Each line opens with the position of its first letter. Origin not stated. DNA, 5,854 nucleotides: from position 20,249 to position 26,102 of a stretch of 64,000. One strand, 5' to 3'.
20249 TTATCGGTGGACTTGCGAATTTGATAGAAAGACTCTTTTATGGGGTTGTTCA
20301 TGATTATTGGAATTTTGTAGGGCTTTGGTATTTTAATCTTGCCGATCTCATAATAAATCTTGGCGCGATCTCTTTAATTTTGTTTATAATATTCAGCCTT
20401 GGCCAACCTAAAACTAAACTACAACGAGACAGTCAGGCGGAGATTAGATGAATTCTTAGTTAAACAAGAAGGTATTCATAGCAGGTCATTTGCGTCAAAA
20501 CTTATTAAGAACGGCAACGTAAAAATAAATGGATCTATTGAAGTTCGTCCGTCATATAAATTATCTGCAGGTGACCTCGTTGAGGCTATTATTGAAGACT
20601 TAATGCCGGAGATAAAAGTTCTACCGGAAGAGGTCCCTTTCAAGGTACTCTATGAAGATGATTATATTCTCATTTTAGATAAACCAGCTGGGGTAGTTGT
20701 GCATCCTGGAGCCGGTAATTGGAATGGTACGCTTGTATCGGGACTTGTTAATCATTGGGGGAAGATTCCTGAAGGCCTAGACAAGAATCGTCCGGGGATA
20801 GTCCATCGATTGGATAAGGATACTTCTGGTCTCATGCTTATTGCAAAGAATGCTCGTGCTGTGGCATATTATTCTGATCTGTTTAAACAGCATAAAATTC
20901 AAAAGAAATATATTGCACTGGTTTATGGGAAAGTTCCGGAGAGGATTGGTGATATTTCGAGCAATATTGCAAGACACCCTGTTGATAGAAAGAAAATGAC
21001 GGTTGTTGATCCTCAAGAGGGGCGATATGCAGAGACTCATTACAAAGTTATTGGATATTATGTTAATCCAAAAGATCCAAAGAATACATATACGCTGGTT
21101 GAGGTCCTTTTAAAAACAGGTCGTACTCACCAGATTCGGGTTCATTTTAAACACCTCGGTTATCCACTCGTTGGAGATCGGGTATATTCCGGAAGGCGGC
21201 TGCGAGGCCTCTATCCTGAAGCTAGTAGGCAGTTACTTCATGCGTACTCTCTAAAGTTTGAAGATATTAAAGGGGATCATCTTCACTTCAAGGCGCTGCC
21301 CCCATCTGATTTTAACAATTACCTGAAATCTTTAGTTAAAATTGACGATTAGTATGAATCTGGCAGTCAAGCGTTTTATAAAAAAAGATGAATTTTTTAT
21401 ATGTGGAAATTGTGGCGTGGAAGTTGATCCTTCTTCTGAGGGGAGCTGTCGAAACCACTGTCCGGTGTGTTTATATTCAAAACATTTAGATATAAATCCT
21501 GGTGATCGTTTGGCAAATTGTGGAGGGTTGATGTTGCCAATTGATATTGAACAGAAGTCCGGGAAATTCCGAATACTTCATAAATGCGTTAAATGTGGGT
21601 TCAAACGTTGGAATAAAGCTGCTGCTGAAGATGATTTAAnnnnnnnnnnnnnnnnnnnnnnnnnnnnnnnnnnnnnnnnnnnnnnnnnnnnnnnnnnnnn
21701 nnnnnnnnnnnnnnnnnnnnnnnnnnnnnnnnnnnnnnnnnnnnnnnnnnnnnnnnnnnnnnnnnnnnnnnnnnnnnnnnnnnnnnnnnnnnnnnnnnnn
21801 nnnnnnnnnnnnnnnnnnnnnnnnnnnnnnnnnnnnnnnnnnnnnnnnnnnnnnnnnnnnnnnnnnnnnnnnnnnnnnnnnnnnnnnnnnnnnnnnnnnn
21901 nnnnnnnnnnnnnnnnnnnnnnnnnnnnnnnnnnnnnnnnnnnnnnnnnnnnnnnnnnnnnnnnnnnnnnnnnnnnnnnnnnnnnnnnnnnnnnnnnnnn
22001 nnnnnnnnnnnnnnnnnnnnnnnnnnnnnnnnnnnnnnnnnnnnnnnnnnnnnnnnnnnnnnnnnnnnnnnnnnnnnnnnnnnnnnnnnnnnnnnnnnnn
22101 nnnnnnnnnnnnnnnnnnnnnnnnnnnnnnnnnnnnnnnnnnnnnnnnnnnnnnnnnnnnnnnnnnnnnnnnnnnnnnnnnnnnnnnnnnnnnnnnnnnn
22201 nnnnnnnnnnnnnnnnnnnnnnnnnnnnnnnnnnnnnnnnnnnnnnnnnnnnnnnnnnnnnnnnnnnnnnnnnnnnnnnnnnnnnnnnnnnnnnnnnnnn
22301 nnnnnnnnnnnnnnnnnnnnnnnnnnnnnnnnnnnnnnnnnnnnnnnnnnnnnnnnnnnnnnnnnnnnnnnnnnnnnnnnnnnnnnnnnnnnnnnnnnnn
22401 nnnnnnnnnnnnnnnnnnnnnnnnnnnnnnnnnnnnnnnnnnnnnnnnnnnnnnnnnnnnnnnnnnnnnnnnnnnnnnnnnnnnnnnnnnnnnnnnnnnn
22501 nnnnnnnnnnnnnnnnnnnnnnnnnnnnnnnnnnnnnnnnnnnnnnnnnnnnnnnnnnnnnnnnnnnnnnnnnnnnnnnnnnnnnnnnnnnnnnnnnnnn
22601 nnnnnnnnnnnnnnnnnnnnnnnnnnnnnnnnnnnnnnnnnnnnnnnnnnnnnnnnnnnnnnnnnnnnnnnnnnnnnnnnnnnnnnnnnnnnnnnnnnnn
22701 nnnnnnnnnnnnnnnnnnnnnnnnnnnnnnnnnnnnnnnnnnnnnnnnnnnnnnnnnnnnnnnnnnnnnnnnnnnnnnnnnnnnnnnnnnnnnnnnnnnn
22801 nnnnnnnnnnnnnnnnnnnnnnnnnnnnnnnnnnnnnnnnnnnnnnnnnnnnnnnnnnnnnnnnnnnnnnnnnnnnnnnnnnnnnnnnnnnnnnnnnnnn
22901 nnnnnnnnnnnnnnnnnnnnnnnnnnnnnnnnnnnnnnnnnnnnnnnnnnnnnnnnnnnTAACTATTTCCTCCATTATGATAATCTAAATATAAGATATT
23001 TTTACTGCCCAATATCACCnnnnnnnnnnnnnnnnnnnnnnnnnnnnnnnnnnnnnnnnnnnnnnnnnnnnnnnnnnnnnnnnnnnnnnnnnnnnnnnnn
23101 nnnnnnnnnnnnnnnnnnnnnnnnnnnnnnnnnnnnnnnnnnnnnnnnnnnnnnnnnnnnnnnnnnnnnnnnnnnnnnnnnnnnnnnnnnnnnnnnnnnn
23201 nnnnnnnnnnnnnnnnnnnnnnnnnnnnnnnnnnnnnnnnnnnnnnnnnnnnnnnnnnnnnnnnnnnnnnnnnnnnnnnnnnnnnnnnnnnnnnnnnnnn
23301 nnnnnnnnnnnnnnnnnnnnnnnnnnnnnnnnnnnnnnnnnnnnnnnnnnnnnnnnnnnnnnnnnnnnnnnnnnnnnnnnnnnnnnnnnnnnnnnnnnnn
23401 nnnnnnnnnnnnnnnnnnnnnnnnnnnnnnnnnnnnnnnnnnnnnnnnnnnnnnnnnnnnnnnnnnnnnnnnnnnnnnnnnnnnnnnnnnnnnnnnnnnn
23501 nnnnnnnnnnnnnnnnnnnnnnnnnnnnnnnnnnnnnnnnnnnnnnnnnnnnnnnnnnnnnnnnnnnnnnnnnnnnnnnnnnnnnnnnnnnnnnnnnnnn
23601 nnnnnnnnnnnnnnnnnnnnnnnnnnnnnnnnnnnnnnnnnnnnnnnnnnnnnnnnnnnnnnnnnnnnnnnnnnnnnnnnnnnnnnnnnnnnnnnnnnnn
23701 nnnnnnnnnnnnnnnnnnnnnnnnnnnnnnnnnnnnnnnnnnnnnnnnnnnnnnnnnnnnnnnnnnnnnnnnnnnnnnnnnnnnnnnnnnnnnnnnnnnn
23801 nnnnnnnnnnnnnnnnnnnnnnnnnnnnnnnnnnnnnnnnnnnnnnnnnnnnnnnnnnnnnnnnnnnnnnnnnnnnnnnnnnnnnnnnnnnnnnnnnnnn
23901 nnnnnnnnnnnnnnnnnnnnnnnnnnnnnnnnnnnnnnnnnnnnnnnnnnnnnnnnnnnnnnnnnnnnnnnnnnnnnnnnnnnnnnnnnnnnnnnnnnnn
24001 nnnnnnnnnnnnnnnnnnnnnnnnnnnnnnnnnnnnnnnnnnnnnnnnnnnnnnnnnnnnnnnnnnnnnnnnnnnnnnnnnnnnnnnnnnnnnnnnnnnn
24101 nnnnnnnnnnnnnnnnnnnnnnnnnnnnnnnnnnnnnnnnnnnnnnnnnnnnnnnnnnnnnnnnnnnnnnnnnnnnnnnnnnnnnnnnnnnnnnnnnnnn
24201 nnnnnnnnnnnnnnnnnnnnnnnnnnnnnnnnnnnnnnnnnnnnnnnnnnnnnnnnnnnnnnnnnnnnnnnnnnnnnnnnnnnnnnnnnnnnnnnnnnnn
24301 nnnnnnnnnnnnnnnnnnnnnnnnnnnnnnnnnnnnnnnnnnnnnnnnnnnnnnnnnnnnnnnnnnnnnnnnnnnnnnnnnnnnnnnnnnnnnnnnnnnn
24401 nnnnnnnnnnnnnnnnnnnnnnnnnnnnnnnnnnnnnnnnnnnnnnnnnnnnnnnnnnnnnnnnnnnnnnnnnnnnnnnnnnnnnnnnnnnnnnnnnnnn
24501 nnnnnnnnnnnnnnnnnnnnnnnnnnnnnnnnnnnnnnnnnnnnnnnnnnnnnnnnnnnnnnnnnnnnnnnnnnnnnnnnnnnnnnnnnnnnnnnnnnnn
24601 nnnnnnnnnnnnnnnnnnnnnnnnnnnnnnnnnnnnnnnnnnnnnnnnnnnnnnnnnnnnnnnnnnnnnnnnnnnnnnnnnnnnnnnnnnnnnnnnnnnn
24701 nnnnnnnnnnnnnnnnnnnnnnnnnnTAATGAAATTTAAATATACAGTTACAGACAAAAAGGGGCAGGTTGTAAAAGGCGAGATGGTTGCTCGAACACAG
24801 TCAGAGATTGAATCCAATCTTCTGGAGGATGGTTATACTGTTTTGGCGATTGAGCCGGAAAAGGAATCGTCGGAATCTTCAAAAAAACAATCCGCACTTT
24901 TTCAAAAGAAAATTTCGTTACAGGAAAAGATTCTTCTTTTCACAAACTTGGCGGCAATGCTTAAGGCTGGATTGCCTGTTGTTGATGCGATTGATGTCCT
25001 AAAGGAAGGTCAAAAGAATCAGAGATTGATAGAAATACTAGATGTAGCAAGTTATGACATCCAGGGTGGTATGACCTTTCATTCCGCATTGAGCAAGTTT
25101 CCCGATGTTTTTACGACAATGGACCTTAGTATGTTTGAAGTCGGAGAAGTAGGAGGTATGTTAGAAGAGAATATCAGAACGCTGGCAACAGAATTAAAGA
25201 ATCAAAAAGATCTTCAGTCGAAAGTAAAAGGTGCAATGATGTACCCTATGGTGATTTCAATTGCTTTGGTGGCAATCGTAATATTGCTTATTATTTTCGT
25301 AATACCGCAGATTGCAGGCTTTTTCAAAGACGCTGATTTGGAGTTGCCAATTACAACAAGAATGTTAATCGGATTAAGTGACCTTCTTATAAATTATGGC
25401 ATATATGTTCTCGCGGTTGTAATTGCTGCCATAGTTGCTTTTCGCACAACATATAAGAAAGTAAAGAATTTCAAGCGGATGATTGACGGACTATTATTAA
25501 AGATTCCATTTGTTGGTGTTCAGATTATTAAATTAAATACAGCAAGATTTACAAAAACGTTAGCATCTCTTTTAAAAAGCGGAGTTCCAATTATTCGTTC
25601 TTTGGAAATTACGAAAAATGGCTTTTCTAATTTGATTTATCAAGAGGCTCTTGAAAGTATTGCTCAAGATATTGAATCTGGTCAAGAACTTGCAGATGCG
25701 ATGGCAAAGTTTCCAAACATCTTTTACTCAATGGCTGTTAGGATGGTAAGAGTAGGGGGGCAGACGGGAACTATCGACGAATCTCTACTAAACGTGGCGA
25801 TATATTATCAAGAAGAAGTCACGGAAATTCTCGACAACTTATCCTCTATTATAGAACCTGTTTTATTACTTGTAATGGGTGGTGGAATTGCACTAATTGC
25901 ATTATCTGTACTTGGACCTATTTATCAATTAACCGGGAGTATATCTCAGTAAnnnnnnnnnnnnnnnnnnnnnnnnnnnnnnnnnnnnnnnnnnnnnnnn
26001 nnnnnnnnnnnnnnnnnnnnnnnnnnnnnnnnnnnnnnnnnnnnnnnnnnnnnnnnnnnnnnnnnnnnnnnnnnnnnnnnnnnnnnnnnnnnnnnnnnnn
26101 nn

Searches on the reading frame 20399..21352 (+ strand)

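Call 10: search_protein_families(library=pfam, proteins=[window:20399-21352:+], max_evalue=0.01)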
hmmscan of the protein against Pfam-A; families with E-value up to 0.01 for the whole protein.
window:20399-21352:+ (317 aa): 4 families
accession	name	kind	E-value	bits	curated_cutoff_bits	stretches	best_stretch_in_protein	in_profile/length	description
PF00849.27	PseudoU_synth_2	-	5.6e-35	121.3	26.8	1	90-252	2-152/152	RNA pseudouridylate synthase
PF01479.30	S4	-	3.2e-11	43.2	22.8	1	14-61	1-48/48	S4 domain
PF13275.11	S4_2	-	9.9e-05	22.6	24.6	1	16-63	10-57/65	S4 domain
PF22421.1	SYY_C-terminal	-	0.0069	16.7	27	0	14-57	19-62/83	Tyrosine--tRNA ligase SYY-like C-terminal domain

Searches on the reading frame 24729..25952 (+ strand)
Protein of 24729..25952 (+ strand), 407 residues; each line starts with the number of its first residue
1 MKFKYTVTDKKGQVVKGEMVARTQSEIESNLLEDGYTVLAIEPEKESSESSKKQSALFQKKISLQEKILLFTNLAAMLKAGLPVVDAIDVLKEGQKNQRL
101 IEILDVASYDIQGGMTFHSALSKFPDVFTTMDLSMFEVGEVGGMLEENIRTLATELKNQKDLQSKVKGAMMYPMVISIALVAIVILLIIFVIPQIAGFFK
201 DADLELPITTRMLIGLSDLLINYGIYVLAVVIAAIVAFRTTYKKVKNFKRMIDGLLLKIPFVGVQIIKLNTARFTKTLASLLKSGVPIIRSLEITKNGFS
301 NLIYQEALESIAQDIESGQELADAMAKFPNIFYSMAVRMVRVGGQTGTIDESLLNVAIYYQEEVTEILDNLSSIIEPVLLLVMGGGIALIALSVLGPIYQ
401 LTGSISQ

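Call 7: search_protein_families(library=pfam, proteins=[window:24729-25952:+], max_evalue=0.1)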
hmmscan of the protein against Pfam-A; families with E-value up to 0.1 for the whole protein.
window:24729-25952:+ (407 aa): 3 families
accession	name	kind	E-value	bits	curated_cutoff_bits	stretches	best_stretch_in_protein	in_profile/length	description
PF00482.28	T2SSF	-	1.7e-51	173.9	25.2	2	274-396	1-124/125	Type II secretion system (T2SS), protein F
PF07332.16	Phage_holin_3_6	-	0.0049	17.3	28.4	1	140-249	10-102/116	Putative Actinobacterial Holin-X, holin superfamily III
PF06195.18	DUF996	-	0.011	16.4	31.3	1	163-246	22-102/138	Protein of unknown function (DUF996)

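Call 30: search_protein_families(library=ncbifam, proteins=[window:24729-25949:+], max_evalue=0.1)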
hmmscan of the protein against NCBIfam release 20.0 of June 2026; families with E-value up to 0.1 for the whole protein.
window:24729-25949:+ (407 aa): 7 families
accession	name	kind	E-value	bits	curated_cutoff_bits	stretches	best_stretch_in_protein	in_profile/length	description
TIGR02120.1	GspF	equivalog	4.2e-91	306.2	424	1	3-403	1-399/401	type II secretion system inner membrane protein GspF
NF052607.1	T4PiliAsmPilCThrm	equivalog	2.5e-76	257.4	700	1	2-407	3-406/406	type IV pilus assembly protein PilC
NF007861.0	PRK10573.1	equivalog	1.6e-72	244.8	401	1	3-405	7-398/401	protein transport protein HofC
NF052606.1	T4PiliAsmPilCMyx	equivalog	8.9e-71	238.9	700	1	2-405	21-418/419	type IV pilus assembly protein PilC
NF047826.1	T3SSXpsF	equivalog_domain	5.7e-66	223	650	1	3-405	4-404/405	type II secretion system protein XpsF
NF041012.2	T4P_ComGB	equivalog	7.5e-40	137.3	240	1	66-401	2-330/332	competence type IV pilus assembly protein ComGB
NF046000.1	MAG1210_fam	subfamily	0.019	13.7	275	1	146-254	42-133/550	MAG1210 family protein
